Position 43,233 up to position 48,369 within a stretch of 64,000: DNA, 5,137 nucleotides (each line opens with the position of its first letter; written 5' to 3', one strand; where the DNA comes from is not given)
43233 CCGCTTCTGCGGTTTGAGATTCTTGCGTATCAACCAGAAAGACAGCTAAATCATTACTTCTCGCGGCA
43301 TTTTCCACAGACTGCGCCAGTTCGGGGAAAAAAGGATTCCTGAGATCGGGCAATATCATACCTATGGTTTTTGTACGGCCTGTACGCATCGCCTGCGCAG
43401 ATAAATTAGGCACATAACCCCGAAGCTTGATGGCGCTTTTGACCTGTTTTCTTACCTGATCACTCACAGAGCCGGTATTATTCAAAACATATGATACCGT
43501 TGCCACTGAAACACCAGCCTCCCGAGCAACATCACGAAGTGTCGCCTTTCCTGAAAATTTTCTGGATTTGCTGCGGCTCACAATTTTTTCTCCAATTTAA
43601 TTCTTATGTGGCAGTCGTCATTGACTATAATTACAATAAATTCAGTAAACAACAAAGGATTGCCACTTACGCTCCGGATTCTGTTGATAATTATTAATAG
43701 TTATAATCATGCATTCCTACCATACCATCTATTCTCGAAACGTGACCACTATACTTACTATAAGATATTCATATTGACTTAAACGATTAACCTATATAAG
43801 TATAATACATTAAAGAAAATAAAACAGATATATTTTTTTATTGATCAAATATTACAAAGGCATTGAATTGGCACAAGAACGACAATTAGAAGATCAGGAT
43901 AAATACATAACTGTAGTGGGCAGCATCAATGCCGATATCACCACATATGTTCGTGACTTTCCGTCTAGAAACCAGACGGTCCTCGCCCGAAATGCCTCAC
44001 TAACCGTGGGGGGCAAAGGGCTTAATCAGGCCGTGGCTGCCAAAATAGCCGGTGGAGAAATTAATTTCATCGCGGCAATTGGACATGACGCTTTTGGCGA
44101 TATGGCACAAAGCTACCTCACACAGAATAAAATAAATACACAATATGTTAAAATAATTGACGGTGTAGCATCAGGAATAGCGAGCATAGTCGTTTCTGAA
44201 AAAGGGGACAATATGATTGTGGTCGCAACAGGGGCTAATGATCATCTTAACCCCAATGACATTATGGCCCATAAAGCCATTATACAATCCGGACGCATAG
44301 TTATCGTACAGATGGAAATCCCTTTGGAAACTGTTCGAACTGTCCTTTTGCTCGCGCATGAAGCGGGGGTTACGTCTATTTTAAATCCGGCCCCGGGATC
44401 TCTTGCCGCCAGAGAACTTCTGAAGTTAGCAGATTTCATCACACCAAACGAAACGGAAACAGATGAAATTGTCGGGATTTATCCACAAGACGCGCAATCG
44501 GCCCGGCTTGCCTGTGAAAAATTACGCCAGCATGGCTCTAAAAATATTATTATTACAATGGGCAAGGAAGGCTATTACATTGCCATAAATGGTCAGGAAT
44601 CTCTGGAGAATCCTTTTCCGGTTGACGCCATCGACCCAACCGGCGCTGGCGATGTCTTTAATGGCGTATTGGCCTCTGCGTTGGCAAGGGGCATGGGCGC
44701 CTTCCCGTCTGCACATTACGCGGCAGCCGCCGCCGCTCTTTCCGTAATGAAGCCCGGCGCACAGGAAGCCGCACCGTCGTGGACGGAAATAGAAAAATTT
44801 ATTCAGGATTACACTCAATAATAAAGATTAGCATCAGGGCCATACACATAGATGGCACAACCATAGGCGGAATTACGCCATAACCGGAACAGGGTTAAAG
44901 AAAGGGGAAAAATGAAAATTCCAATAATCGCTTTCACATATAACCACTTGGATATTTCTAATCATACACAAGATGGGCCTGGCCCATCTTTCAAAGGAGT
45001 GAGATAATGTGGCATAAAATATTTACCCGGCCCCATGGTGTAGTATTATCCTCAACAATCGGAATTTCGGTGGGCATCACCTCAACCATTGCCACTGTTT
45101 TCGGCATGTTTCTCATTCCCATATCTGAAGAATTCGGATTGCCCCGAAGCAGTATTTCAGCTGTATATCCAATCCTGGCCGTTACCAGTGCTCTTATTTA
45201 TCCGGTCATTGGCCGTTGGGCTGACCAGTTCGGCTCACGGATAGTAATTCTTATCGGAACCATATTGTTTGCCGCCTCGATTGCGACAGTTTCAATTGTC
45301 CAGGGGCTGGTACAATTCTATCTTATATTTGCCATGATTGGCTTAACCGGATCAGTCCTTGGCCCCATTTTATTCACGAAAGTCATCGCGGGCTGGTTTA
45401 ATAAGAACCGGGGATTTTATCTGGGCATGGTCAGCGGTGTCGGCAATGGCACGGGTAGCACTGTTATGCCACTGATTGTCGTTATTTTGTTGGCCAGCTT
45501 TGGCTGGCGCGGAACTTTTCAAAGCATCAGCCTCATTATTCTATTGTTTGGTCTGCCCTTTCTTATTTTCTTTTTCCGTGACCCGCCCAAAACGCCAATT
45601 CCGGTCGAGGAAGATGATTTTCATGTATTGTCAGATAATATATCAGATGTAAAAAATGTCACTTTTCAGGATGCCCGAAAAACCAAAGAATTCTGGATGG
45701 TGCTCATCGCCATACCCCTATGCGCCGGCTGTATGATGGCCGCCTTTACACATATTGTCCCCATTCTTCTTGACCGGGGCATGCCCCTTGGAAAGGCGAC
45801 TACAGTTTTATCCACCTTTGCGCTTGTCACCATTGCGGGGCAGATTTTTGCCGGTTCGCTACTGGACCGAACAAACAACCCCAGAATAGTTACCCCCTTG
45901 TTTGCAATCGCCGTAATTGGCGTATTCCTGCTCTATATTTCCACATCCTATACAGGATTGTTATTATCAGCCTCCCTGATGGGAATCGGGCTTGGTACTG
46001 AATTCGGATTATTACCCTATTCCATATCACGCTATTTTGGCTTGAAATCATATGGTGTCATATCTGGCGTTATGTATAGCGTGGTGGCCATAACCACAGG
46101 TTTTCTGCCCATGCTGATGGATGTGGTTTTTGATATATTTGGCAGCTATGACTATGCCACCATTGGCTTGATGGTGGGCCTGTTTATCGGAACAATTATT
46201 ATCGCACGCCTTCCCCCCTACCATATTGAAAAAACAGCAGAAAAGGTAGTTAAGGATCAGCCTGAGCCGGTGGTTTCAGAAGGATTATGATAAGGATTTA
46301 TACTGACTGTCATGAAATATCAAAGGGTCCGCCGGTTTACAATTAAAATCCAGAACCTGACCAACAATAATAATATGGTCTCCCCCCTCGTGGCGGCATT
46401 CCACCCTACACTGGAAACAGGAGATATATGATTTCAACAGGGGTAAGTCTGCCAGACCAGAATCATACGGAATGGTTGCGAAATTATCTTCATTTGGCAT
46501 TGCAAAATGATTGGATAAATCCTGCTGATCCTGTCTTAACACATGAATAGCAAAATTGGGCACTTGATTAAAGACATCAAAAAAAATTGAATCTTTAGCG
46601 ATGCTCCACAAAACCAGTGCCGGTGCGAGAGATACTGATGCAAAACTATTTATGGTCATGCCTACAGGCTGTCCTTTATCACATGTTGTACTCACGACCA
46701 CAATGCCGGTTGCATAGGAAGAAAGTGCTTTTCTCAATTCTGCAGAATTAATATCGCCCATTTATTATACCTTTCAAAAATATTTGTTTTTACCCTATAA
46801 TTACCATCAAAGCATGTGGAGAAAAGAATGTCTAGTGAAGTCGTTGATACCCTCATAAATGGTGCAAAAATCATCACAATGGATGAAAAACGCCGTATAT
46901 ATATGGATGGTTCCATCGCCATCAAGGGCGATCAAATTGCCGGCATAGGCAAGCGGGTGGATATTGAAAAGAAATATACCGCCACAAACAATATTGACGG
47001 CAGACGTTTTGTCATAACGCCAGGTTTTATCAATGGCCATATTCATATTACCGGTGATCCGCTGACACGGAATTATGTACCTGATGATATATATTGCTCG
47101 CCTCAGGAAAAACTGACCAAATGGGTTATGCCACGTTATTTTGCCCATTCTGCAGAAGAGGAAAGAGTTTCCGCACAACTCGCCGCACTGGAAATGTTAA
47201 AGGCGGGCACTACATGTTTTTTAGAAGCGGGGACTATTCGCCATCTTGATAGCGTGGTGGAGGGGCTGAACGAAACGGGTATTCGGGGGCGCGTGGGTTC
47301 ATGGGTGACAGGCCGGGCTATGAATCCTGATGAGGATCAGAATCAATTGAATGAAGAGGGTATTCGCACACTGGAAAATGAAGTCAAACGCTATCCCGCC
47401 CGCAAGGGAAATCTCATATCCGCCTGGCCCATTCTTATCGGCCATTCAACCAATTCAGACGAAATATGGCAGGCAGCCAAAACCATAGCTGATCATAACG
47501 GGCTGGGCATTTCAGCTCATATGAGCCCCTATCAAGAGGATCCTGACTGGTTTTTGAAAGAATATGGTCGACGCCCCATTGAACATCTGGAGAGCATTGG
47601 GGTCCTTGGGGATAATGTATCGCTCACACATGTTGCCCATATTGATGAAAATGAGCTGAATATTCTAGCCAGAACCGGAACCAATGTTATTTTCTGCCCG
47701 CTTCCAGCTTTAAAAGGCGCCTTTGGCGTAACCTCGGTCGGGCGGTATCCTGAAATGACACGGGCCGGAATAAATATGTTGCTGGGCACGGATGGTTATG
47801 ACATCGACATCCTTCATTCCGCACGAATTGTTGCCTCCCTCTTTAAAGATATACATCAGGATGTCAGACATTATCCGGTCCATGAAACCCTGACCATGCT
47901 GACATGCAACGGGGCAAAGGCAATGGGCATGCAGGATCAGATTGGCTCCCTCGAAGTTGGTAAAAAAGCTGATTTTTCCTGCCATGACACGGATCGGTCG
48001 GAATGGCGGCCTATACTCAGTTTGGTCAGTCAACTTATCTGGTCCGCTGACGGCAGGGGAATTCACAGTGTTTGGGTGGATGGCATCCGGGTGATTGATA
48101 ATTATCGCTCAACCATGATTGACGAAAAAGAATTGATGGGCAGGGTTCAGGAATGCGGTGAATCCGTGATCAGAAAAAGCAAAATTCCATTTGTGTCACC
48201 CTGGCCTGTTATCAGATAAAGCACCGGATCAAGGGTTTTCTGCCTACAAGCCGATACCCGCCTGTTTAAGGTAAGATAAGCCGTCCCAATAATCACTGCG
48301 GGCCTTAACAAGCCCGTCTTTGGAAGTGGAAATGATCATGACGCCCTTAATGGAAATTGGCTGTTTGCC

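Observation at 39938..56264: Recurrent palindrome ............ in at least six promoter regions: candidate LacI-type operator linking a TonB-dependent receptor, ribokinase and ring-oxygenase genes in one regulon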

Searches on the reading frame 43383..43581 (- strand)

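Call 53: search_solved_structures(query=window:43383-43581:-, max_evalue=0.001, show_alignments=5)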
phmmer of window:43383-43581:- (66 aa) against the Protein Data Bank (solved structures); distinct sequences matched with E-value up to 0.001: 42.
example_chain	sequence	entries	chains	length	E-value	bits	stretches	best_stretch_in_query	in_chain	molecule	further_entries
3ctp_A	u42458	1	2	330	3.8e-09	39.6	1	13-65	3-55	Periplasmic binding protein/LacI transcriptional regulator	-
2bjc_A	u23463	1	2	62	7.1e-09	38.8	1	13-65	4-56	LACTOSE OPERON REPRESSOR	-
3kjx_A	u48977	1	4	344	8.1e-09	38.6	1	13-64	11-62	Transcriptional regulator, LacI family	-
1pru_A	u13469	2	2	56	7.4e-08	35.6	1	13-65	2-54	PURINE REPRESSOR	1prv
3jvd_A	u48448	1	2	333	7.5e-08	35.6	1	9-66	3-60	Transcriptional regulators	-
3h5o_A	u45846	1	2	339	8.7e-08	35.4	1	13-64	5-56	Transcriptional regulator GntR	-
5ufh_A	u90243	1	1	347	1.1e-07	35.1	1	12-65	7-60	LacI-type transcriptional regulator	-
1rzr_G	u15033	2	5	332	1.2e-07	35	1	13-64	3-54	Glucose-resistance amylase regulator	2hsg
1zvv_A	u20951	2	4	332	1.2e-07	34.9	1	13-64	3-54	Glucose-resistance amylase regulator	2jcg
3oqm_A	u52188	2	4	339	1.7e-07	34.5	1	14-64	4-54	Catabolite control protein A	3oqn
3oqo_A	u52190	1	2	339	1.7e-07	34.5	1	14-64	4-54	Catabolite control protein A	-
1l1m_A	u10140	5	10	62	2.1e-07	34.2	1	13-65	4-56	Lactose operon repressor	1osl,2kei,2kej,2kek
9ny7_A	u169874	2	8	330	2.3e-07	34.1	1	13-65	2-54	Ribose operon repressor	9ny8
1lqc_A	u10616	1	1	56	2.7e-07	33.9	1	13-64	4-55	LAC REPRESSOR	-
1cjg_A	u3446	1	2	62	2.9e-07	33.8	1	13-64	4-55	PROTEIN (LAC REPRESSOR)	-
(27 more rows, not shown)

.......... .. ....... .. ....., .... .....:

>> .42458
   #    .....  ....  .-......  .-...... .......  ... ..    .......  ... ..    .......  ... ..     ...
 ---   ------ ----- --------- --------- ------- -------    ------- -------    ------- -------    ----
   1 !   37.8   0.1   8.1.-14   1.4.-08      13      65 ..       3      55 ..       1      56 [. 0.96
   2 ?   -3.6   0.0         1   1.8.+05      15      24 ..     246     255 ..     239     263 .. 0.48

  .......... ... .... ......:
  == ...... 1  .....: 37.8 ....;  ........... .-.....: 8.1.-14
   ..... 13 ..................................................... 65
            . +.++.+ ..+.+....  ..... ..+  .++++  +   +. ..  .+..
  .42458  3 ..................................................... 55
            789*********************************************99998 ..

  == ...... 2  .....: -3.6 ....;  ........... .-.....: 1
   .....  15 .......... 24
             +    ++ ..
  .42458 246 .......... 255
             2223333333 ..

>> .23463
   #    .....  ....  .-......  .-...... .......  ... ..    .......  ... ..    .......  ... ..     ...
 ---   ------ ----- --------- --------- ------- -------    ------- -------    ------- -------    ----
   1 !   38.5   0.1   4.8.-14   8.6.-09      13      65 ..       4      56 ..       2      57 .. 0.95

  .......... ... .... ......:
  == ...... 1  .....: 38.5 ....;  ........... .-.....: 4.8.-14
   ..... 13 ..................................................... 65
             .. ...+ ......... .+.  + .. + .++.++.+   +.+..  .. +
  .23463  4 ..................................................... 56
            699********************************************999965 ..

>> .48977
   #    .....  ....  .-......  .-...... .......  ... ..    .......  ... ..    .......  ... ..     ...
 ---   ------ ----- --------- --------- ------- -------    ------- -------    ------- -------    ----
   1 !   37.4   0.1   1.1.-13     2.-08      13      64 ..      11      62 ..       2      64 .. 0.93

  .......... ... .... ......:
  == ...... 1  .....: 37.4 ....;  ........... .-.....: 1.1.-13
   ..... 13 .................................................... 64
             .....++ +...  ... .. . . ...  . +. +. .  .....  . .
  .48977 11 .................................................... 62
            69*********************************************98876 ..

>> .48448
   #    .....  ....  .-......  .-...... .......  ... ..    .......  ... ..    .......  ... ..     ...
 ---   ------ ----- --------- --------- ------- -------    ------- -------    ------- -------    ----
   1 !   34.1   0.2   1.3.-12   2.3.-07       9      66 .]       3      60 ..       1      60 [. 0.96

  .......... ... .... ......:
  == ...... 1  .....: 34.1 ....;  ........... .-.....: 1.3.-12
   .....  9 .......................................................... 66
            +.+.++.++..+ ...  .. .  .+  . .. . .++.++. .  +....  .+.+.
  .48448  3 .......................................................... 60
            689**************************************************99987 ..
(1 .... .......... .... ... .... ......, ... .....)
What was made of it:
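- Closest known: RbsR ribose repressors and their operators. Different: The recognition helix reads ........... against PurR's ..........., and Met stands at the hinge 'leucine lever' position (call 53).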

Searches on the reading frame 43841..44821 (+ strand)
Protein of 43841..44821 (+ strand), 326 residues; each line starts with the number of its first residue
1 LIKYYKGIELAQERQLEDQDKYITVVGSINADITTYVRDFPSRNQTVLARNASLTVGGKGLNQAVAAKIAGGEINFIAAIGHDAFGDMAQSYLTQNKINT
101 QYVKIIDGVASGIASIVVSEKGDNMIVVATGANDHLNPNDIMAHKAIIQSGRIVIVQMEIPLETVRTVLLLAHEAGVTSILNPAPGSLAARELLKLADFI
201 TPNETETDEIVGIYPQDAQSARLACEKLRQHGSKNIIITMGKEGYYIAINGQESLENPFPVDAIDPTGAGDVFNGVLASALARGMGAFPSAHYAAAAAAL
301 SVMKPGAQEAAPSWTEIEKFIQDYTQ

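Call 8: search_protein_families(library=pfam, proteins=[window:43841-44821:+])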
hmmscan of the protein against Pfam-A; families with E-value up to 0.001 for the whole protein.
window:43841-44821:+ (326 aa): 3 families
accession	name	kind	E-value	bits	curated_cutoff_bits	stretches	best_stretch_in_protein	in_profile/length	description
PF00294.29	PfkB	-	4.8e-60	203.9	25.8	1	21-313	2-301/302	pfkB family carbohydrate kinase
PF08543.17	Phos_pyr_kin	-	5.9e-10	39.4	27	1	180-292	103-222/246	Phosphomethylpyrimidine kinase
PF01256.23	Carb_kinase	-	0.0006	19.8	27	0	200-304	120-217/242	NAD(P)H-hydrate dehydratase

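Call 26: search_protein_families(library=ncbifam, proteins=[window:43841-44821:+], max_evalue=0.00001)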
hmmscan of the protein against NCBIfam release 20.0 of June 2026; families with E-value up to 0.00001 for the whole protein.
window:43841-44821:+ (326 aa): 24 families
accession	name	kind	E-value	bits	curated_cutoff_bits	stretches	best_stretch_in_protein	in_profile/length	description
TIGR02152.1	D_ribokin_bact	equivalog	2.5e-92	309.4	299.65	1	23-318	1-297/298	ribokinase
NF008353.0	PRK11142.1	equivalog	3.3e-84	283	341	1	22-323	4-305/307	ribokinase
NF053626.1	RibKinHalex1628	equivalog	4e-29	102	330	1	24-322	5-292/293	ATP-dependent ribose-1-phosphate kinase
TIGR04382.1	myo_inos_iolC_N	equivalog_domain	2.2e-25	89.6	300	1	55-321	32-309/309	5-dehydro-2-deoxygluconokinase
NF040938.1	KDG_KDGal_kin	equivalog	6.9e-23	81.2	400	1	56-322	29-304/305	bifunctional 2-dehydro-3-deoxygluconokinase/2-dehydro-3-deoxygalactonokinase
NF041134.1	R1P_kin_Thcocales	equivalog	5.1e-22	78.6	500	1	24-320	4-281/291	ADP-dependent ribose-1-phosphate kinase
NF007355.0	PRK09850.1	equivalog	3.7e-21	75.5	540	1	20-301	4-286/313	pseudouridine kinase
TIGR03168.1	1-PFK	subfamily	5.9e-21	74.7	216.4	1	31-313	10-293/305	hexose kinase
NF049991.1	TagKinase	equivalog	2.9e-20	72.3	420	1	70-323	54-317/321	tagatose kinase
TIGR03828.1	pfkB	equivalog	1.2e-19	70.5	292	1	32-312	11-292/305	1-phosphofructokinase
TIGR02198.1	rfaE_dom_I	equivalog_domain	1.8e-17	63.5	345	1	55-311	46-306/315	D-glycero-beta-D-manno-heptose-7-phosphate kinase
NF008454.0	PRK11316.1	equivalog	5.2e-16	58.3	521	1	62-322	55-313/475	bifunctional D-glycero-beta-D-manno-heptose-7-phosphate kinase/D-glycero-beta-D-manno-heptose 1-phosphate adenylyltransferase HldE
NF006957.1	PRK09434.1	equivalog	6.3e-16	58.7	450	2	217-312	195-297/302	fructokinase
NF007416.0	PRK09954.1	equivalog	9.8e-15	54.3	561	1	19-302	56-340/362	sugar kinase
NF041320.1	pfkB_Halo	equivalog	6e-13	48.9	400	1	30-308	10-283/302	1-phosphofructokinase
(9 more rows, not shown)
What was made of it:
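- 43841..46290 (+): rbsK (ribokinase; start codon TTG at 43841 or 43868) followed by an MFS transporter (45007-46290). TIGR02152 ribokinase scores 309.4 bits against a cutoff of 299.65 (call 26).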

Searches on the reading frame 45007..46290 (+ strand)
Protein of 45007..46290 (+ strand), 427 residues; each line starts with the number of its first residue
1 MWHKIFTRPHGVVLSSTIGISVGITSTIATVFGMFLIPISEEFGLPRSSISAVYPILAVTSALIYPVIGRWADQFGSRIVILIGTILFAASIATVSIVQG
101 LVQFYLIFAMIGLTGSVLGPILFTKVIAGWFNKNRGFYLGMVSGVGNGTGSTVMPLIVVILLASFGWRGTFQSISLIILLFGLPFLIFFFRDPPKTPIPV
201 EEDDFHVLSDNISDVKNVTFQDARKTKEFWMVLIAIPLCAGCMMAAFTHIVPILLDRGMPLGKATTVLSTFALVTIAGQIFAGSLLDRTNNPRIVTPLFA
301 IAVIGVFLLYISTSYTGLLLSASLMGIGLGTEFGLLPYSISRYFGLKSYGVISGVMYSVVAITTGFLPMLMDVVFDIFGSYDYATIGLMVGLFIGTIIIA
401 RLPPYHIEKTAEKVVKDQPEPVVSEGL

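Call 8: search_protein_families(library=pfam, proteins=[window:45007-46290:+])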
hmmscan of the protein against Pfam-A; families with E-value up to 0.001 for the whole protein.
window:45007-46290:+ (427 aa): 1 family
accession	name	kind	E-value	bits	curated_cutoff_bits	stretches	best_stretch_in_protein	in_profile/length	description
PF07690.21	MFS_1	-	3.4e-43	148.3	33.4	1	20-365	3-344/347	Major Facilitator Superfamily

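Call 66: search_protein_families(library=ncbifam, proteins=[window:45007-46290:+], max_evalue=1e-10)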
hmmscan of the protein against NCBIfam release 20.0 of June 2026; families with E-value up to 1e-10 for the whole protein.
window:45007-46290:+ (427 aa): 5 families
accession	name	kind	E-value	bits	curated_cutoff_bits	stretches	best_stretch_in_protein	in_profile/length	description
NF049980.1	SfMCT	equivalog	1.2e-45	155.8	320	1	17-384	8-371/378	L-lactate MFS transporter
TIGR00890.1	2A0111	subfamily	6.6e-27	94.4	374.85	1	20-392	10-360/377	oxalate/formate antiport family MFS transporter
NF038246.1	bile_salt_MFS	equivalog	2.1e-24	86.2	400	1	30-397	23-398/408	conjugated bile salt MFS transporter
TIGR04259.1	oxa_formateAnti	equivalog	7.9e-17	61.2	335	1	23-382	13-371/405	oxalate/formate MFS antiporter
TIGR00893.1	2A0114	subfamily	3.3e-13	49.3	395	1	39-399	20-395/399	D-galactonate transporter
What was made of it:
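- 43841..46290 (+): The MFS is of the monocarboxylate / oxalate-formate type (call 66).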

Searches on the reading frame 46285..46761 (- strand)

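Call 8: search_protein_families(library=pfam, proteins=[window:46285-46761:-])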
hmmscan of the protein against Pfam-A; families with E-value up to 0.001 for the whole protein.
window:46285-46761:- (158 aa): 1 family
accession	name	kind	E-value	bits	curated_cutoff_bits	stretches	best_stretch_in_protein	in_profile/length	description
PF01613.24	Flavin_Reduct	-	9.6e-38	130.1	27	1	14-157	2-152/153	Flavin reductase like domain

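Call 66: search_protein_families(library=ncbifam, proteins=[window:46285-46761:-], max_evalue=1e-10)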
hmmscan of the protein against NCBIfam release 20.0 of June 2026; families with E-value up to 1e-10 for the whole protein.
window:46285-46761:- (158 aa): 7 families
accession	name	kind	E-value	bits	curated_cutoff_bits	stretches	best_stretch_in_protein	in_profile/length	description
NF045919.1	HphnlacHdxRed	equivalog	1.8e-47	162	340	1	4-156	5-157/309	p-hydroxyphenylacetate 3-hydroxylase reductase component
NF052639.1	FlvnRedFerAPor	equivalog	3.4e-41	140.5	260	1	6-155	4-153/158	flavin reductase FerA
NF045630.1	monooxsub_HsaB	equivalog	1.6e-35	122.6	230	1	3-156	4-158/186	3-hydroxy-9,10-secoandrosta-1,3,5(10)-triene-9,17-dione monooxygenase reductase subunit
NF045733.1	StyMonoxStyB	equivalog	3.6e-30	104.9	200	1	7-155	2-147/150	styrene monooxygenase NADH-dependent flavin reductase subunit StyB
NF042921.1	HpaC_Thermus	equivalog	1.5e-27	96.4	200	1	7-157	3-149/150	4-hydroxyphenylacetate 3-monooxygenase reductase subunit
TIGR02296.1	HpaC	equivalog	1.7e-17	63.9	205.95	1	10-157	2-153/154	4-hydroxyphenylacetate 3-monooxygenase, reductase component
TIGR03615.1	RutF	equivalog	5.2e-17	62.3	254.75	1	6-156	3-155/156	NADH-dependent FMN reductase RutF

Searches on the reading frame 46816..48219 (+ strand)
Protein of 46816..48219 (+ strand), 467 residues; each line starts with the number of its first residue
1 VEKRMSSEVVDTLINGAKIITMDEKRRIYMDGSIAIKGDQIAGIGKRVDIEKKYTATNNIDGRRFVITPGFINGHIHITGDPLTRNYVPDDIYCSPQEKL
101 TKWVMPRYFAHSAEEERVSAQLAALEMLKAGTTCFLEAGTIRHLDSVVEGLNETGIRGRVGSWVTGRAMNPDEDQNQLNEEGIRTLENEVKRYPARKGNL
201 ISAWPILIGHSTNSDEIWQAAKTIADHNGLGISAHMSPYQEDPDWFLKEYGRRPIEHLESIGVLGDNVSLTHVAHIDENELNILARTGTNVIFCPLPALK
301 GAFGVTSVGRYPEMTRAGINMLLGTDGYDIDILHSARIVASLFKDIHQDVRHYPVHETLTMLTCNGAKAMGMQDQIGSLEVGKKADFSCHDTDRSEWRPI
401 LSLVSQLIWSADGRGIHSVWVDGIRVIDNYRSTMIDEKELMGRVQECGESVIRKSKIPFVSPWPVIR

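Call 8: search_protein_families(library=pfam, proteins=[window:46816-48219:+])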
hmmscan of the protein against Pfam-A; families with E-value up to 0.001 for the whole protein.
window:46816-48219:+ (467 aa): 2 families
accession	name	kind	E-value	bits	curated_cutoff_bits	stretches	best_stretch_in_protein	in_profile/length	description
PF01979.26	Amidohydro_1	-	6.6e-37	128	25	1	66-423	1-342/345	Amidohydrolase family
PF07969.17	Amidohydro_3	-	2.5e-15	57.4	29.7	1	118-399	185-453/472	Amidohydrolase family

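Call 26: search_protein_families(library=ncbifam, proteins=[window:46816-48219:+], max_evalue=0.00001)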
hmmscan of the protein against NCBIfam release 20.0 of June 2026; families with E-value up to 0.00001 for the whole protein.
window:46816-48219:+ (467 aa): 39 families (the best 25 are shown)
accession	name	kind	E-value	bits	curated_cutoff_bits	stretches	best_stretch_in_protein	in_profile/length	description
NF005557.0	PRK07228.1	equivalog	2.3e-71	240.8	522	1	12-455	3-441/445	5'-deoxyadenosine deaminase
NF006549.0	PRK09045.1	equivalog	4.1e-68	230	540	1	5-451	3-439/444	TRZ/ATZ family hydrolase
NF004701.0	PRK06038.1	equivalog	1e-54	185.9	609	1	8-455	2-430/432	N-ethylammeline chlorohydrolase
NF006056.0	PRK08204.1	subfamily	2.5e-48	165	391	1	12-455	5-444/449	hypothetical protein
NF006252.0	PRK08393.1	equivalog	2.7e-45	155.2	617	1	14-449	5-421/424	N-ethylammeline chlorohydrolase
NF006055.0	PRK08203.1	equivalog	3.9e-43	147.6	532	1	12-453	7-452/455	8-oxoguanine deaminase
NF012037.0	PRK15493.1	equivalog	6.1e-43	147.2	779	1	15-440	6-422/435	bifunctional S-methyl-5'-thioadenosine deaminase/S-adenosylhomocysteine deaminase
NF005540.0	PRK07203.1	equivalog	2e-42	145.3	444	1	13-453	3-440/444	putative aminohydrolase SsnA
TIGR03314.1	Se_ssnA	subfamily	1.2e-40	139.7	455.5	1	13-453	2-439/441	putative selenium metabolism protein SsnA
NF004995.0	PRK06380.1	subfamily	1.3e-38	133.1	567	1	12-438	3-410/418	metal-dependent hydrolase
NF005211.0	PRK06687.1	equivalog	2e-37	129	703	1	17-429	7-411/419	TRZ/ATZ family protein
NF004801.0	PRK06151.1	subfamily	3.9e-34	118.3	416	1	13-454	5-465/491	chlorohydrolase family protein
NF009059.0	PRK12393.1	equivalog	3.5e-32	111.7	543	1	19-447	15-451/460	amidohydrolase family protein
NF006681.0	PRK09229.1-2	equivalog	1.4e-26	93.3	362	1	220-437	219-435/451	formimidoylglutamate deiminase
TIGR02967.1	guan_deamin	equivalog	4.4e-25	88.5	375.4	1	28-396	3-366/401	guanine deaminase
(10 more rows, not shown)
